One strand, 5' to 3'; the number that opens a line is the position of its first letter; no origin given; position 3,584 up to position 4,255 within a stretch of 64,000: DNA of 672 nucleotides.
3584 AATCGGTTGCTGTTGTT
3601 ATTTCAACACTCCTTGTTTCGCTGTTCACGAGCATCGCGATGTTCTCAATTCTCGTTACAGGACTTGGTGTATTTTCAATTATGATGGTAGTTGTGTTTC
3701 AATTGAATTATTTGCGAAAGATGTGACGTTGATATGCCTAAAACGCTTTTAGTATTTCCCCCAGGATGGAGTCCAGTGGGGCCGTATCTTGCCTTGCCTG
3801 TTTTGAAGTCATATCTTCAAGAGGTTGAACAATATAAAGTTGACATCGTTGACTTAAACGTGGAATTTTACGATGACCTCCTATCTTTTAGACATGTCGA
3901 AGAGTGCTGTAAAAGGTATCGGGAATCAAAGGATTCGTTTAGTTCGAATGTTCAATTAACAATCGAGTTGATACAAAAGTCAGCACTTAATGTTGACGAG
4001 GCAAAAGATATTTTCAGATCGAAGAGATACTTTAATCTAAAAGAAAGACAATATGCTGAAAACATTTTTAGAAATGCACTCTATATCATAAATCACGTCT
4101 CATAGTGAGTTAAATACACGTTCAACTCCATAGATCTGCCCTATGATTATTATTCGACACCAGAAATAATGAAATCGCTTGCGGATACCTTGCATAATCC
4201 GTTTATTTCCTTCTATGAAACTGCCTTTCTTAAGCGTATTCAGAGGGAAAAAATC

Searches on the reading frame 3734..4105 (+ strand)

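Call 6: search_protein_families(library=pfam, proteins=[window:3734-4105:+], max_evalue=0.1)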
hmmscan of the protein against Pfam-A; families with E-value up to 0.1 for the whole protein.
window:3734-4105:+ (123 aa): 2 families
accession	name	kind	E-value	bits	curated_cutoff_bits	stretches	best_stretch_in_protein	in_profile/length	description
PF13981.11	SopA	-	0.068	14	27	0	16-87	34-98/127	SopA-like central domain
PF18310.7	DUF5605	-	0.095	13.1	25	0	68-107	28-67/73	Domain of unknown function (DUF5605)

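Call 7: search_protein_families(library=ncbifam, proteins=[window:3734-4105:+], max_evalue=0.1)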
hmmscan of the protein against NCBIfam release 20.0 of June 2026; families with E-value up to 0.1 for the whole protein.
window:3734-4105:+ (123 aa): 1 family
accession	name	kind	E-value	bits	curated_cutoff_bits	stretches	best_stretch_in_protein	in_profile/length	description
NF007813.0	PRK10522.1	equivalog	0.026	13.2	604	1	36-118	152-232/547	multidrug ABC transporter permease/ATP-binding protein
